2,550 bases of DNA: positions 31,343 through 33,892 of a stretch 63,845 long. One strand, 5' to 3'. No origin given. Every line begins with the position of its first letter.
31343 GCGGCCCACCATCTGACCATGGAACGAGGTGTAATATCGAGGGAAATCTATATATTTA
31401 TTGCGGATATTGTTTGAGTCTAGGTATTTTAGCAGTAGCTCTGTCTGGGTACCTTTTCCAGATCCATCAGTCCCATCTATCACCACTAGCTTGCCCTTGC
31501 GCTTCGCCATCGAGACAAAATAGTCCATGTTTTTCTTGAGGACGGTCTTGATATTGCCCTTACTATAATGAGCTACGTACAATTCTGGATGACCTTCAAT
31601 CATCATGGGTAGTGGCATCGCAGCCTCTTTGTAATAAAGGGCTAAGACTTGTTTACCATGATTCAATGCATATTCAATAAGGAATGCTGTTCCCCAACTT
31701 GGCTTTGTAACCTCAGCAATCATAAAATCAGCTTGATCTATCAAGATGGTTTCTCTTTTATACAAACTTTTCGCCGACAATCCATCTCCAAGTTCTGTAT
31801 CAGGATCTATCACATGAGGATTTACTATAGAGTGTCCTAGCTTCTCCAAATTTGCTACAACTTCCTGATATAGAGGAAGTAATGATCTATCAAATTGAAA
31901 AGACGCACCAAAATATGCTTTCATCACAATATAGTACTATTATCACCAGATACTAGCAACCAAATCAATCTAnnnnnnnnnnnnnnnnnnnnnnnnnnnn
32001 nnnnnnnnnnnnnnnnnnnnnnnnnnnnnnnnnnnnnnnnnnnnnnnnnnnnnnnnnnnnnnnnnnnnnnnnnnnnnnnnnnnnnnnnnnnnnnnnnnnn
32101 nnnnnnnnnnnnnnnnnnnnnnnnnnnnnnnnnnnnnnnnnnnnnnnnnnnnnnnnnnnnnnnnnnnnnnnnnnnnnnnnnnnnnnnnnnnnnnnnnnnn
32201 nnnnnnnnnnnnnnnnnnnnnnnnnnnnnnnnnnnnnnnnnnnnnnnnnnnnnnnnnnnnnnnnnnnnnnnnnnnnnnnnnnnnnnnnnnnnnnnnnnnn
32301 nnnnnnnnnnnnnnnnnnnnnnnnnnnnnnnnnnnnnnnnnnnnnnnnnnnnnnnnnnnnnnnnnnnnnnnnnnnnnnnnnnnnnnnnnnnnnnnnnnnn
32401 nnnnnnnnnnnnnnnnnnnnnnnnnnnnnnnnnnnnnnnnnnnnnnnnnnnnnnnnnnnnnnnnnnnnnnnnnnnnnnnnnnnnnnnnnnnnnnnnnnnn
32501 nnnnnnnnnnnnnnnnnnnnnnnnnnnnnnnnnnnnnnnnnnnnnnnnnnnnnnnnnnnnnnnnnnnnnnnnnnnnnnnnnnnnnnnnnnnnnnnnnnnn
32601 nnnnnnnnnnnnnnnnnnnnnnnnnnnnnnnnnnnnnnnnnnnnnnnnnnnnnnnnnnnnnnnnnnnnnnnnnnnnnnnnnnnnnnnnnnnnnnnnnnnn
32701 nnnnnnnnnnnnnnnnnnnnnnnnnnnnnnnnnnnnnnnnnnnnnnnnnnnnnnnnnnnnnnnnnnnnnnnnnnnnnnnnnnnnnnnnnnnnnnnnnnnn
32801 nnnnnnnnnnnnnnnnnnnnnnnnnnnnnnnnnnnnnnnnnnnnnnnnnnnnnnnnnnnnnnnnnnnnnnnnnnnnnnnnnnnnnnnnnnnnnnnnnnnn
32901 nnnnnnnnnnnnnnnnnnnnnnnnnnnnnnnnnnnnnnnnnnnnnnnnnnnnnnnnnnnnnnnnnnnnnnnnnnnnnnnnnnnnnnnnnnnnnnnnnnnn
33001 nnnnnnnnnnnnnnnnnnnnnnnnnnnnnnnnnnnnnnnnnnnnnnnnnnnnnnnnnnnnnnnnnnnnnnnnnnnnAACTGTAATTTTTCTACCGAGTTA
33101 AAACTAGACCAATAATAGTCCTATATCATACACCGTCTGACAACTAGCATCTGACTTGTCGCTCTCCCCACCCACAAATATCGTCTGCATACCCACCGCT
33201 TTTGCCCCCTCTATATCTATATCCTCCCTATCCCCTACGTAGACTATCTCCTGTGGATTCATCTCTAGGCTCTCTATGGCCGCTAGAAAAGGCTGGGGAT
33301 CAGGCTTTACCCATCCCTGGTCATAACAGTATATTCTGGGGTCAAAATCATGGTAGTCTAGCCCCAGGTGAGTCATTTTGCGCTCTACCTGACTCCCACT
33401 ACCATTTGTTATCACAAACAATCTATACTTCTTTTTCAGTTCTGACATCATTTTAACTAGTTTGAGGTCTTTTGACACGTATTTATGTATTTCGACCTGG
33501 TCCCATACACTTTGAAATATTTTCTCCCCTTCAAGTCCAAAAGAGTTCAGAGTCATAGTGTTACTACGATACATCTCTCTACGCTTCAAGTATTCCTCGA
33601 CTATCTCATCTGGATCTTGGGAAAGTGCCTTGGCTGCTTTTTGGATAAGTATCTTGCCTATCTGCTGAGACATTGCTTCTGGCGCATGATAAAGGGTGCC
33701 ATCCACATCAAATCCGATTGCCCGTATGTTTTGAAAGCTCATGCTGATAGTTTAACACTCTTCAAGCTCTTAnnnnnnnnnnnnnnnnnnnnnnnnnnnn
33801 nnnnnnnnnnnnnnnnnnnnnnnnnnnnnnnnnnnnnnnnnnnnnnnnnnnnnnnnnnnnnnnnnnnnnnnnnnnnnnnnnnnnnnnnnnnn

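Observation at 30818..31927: Rosetta-stone link: NDT/Rcl-like domain fused to thymidylate kinase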

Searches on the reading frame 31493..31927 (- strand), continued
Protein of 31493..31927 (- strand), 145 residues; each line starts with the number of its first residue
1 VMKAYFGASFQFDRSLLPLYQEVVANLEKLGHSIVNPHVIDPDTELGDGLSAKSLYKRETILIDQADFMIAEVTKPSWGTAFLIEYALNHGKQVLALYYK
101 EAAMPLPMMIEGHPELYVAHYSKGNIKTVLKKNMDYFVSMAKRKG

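Call 69: find_encoding_contigs(protein=P0132, flank=5000, max_places=3)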
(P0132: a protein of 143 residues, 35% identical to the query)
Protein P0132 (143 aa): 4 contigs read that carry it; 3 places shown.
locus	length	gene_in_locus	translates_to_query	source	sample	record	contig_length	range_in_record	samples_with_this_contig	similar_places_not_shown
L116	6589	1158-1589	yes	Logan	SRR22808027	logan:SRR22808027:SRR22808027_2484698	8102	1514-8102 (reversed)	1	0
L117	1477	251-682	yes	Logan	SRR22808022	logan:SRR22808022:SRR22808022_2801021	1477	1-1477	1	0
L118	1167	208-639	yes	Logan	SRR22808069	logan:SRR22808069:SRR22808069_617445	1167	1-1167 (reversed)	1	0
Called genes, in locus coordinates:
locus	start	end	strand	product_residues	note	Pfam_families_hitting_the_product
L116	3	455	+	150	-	?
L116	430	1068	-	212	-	PF13521:AAA_28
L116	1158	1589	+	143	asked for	-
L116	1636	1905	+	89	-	-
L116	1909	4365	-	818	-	PF00912:Transgly, PF00905:Transpeptidase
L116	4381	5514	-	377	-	PF00704:Glyco_hydro_18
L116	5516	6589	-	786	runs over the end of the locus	PF00912:Transgly, PF00905:Transpeptidase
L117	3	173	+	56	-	?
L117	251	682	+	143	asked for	-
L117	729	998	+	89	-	-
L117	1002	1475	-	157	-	?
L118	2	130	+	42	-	?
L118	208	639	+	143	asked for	-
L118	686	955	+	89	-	-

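Call 70: find_encoding_contigs(protein=P0277, flank=5000, max_places=3)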
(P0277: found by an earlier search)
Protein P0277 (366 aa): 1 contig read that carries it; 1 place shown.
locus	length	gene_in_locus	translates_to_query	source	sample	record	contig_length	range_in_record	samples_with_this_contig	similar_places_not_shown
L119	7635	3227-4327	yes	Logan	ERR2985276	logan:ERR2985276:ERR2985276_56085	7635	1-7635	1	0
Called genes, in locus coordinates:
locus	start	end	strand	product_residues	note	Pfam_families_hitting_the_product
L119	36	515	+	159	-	-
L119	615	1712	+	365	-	PF06559:DCD_N, PF22769:DCD, PF22569:DCD_C, PF22769:DCD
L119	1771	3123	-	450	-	PF02511:Thy1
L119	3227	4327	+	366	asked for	PF01712:dNK (faint), PF02223:Thymidylate_kin, PF05014:Nuc_deoxyrib_tr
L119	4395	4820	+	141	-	PF00692:dUTPase, PF22769:DCD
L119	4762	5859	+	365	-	PF08299:Bac_DnaA_C (faint)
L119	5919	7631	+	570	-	PF03485:Arg_tRNA_synt_N, PF00750:tRNA-synt_1d, PF05746:DALR_1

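Call 71: find_encoding_contigs(protein=P0129, flank=5000, max_places=3)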
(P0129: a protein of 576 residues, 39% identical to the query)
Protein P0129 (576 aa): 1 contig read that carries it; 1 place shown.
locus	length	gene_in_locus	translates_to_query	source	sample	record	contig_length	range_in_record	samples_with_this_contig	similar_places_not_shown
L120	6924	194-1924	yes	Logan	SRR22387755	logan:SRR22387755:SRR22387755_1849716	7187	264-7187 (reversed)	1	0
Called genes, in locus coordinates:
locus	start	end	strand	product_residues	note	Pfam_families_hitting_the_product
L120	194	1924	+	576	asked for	PF02223:Thymidylate_kin, PF00265:TK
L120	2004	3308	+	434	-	PF00464:SHMT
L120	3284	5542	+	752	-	-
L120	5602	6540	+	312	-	PF00318:Ribosomal_S2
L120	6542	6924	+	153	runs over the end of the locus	PF25025:EF-Ts_N (weak), PF00889:EF_TS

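Call 72: find_related_loci(query=P0213, collection=genome_contigs, flank=4000)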
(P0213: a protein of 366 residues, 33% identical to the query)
Query P0213 (366 aa) in genome_contigs; peptide patterns used: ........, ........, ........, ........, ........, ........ (x = any residue, [..] = any of these).
81 stretches matched a pattern; 2 encode a relative of the query (tblastn E <= 1e-3); 2 distinct loci.
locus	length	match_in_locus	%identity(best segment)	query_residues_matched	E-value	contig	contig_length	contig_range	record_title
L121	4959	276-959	54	3-229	6e-77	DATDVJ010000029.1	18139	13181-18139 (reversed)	MAG TPA_asm: Candidatus Paceibacterota bacterium isolate SMAG_U8081 k141_1249358, whole genome shotgun sequence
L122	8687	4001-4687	50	2-229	1e-72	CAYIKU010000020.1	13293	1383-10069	MAG TPA_asm: uncultured Candidatus Saccharibacteria bacterium isolate ERP119705_co21_555 genome assembly, contig: NODE_5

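Call 75: find_related_loci(query=A2, collection=viral_contigs, flank=3000)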
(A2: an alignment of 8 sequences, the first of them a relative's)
Query A2 (363 aa) in viral_contigs; peptide patterns used: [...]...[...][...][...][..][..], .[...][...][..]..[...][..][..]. (x = any residue, [..] = any of these).
113 stretches matched a pattern, but none encodes a relative of the query by tblastn (E <= 1e-3).

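Call 76: search_dna_similar(query=window:31493-31927:-, collection=phages, mode=protein, max_evalue=0.001, max_rows=15)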
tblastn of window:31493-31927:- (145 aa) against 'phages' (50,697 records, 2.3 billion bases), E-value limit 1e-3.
No match.

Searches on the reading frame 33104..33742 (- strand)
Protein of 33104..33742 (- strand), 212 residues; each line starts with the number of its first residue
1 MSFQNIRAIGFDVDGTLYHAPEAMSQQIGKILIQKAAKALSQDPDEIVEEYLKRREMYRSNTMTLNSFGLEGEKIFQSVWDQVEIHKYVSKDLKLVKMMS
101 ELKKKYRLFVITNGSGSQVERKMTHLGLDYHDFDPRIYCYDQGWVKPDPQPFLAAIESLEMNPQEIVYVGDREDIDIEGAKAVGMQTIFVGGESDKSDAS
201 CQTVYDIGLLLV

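Call 14: search_protein_families(library=pfam, proteins=[window:33104-33742:-], max_evalue=0.001)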
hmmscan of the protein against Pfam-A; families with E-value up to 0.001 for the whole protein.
window:33104-33742:- (212 aa): 4 families
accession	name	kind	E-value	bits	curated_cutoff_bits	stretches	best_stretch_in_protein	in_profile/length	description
PF13419.12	HAD_2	-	3.1e-22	80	23.8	1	11-190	3-178/178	Haloacid dehalogenase-like hydrolase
PF00702.32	Hydrolase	-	9.4e-21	75.5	26.4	1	6-184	1-191/191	haloacid dehalogenase-like hydrolase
PF13242.12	Hydrolase_like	-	1.2e-10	41.6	22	1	146-198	4-57/75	HAD-hyrolase-like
PF05761.20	5_nucleotid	-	4.9e-06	26.2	28.5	0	52-126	153-225/460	5' nucleotidase family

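Call 74: search_protein_families(library=ncbifam, proteins=[window:33104-33742:-], max_evalue=0.001)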
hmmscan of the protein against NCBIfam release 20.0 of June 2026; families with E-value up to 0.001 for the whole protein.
window:33104-33742:- (212 aa): 38 families (the best 25 are shown)
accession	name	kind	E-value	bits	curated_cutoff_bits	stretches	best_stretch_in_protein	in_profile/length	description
TIGR02253.1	CTE7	subfamily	1.7e-31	109.7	169.75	1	6-199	2-203/221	TIGR02253 family HAD-type hydrolase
TIGR02254.1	YjjG_YfnB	equivalog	3.7e-17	62.6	159.9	1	96-205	103-211/223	YjjG family noncanonical pyrimidine nucleotidase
TIGR02252.1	DREG-2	subfamily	5.4e-17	62.2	155.2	1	74-188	89-202/203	HAD hydrolase, REG-2-like, family IA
TIGR01428.1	HAD_type_II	equivalog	2.6e-16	60.2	125.4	1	6-190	1-190/197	haloacid dehalogenase type II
TIGR01993.1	Pyr-5-nucltdase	equivalog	7.3e-15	55.2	142.9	1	10-190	4-183/183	pyrimidine 5'-nucleotidase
TIGR01549.1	HAD-SF-IA-v1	subfamily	8e-15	55.5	23.3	1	84-184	56-149/149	HAD-IA family hydrolase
TIGR01662.1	HAD-SF-IIIA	subfamily_domain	2e-13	50.6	44.6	1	97-190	32-138/141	HAD-IIIA family hydrolase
TIGR02247.1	HAD-1A3-hyp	subfamily_domain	4.5e-13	49.4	125.4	1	6-191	2-196/211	epoxide hydrolase N-terminal domain-like phosphatase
NF009695.0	PRK13222.1-2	equivalog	5.4e-13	48.9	225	1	2-190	2-193/226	phosphoglycolate phosphatase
NF053830.1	RUBPPhHalo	equivalog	1.6e-12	47.5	330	1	108-200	122-213/234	ribulose-1,5-bisphosphate 5-phosphatase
NF009804.0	PRK13288.1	equivalog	2.1e-11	43.7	218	1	5-190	2-181/215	pyrophosphatase PpaX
TIGR01449.2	PGP_bact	equivalog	5.4e-11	42.4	180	1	11-190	3-184/213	phosphoglycolate phosphatase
NF006976.0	PRK09449.1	equivalog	6.1e-11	42.3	183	1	96-208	101-213/225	pyrimidine 5'-nucleotidase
NF008018.0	PRK10748.1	equivalog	5.2e-10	38.9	225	1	98-193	121-210/238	5-amino-6-(5-phospho-D-ribitylamino)uracil phosphatase YigB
NF009697.0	PRK13222.1-4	equivalog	1.4e-09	37.6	327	1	2-188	3-191/232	phosphoglycolate phosphatase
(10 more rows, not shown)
